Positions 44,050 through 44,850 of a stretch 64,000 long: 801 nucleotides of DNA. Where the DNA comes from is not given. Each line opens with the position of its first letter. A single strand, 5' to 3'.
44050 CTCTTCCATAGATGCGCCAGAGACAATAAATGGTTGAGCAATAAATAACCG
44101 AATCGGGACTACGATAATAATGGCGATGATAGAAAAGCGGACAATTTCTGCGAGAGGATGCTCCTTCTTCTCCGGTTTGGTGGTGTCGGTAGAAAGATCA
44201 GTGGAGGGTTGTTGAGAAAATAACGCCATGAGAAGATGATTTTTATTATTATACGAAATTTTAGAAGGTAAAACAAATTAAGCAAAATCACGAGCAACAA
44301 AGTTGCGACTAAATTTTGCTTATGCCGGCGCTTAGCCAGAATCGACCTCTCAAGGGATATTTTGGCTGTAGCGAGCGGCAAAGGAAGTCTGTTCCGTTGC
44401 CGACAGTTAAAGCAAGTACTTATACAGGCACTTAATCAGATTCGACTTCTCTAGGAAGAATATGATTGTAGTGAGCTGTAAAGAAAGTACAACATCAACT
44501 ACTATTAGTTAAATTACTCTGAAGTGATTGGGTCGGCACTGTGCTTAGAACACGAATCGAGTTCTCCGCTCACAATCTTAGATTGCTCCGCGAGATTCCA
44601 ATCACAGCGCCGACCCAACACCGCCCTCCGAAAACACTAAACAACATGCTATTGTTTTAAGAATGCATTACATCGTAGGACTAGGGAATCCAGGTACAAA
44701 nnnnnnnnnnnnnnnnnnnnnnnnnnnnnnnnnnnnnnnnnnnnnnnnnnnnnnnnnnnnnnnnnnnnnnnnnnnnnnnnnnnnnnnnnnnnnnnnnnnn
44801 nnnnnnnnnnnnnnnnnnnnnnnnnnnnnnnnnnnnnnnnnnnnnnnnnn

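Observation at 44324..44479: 56-nt three-stem hairpin motif in tandem upstream of lepB, with compensatory changes in all three stems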

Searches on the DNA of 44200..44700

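Call 11: search_rna_families(source=window, start=44200, end=44700, threshold=evalue, max_evalue=10, show_alignments=3)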
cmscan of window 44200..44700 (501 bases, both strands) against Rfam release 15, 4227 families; matches with E-value up to 10: 2.
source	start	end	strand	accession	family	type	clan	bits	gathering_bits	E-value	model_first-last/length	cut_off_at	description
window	44523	44625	-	RF00642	mir-23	Gene; miRNA;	-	18.1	52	0.43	1-73/73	no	mir-23 microRNA precursor family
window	44632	44700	+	RF00372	sroH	Gene; sRNA;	-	9.7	80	6.6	1-71/161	3'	sroH RNA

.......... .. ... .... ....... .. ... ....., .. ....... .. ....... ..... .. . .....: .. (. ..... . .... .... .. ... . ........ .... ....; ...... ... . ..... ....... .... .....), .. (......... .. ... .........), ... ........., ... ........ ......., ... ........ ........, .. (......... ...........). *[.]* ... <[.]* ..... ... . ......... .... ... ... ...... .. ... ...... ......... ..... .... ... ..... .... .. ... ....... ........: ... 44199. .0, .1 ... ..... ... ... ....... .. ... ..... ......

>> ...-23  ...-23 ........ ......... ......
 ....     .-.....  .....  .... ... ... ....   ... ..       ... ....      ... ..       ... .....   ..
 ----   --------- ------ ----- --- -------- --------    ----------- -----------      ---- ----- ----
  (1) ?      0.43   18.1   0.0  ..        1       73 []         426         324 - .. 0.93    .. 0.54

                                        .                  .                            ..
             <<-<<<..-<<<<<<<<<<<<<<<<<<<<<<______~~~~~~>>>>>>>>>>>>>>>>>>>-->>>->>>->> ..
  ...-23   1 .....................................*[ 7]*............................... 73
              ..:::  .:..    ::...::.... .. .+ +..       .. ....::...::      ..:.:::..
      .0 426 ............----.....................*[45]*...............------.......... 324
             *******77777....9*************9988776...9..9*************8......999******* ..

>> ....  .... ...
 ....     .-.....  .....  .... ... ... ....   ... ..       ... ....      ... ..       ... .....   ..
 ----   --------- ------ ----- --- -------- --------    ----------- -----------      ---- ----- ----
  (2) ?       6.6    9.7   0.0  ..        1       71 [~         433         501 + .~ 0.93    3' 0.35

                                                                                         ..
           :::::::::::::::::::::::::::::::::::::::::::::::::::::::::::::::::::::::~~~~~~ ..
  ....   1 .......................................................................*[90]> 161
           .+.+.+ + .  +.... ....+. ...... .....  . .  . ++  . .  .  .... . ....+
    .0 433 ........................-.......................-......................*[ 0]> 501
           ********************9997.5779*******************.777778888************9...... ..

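Call 70: search_with_rna_model(model_id=R1, source=window, start=44480, end=44670, filters=off, max_evalue=10, show_alignments=2)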
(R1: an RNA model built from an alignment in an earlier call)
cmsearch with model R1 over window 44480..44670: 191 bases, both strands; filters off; matches with E-value up to 10: 1.
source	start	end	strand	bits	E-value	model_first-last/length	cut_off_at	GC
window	44652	44662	+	-0.4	9.3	1-68/68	no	0.18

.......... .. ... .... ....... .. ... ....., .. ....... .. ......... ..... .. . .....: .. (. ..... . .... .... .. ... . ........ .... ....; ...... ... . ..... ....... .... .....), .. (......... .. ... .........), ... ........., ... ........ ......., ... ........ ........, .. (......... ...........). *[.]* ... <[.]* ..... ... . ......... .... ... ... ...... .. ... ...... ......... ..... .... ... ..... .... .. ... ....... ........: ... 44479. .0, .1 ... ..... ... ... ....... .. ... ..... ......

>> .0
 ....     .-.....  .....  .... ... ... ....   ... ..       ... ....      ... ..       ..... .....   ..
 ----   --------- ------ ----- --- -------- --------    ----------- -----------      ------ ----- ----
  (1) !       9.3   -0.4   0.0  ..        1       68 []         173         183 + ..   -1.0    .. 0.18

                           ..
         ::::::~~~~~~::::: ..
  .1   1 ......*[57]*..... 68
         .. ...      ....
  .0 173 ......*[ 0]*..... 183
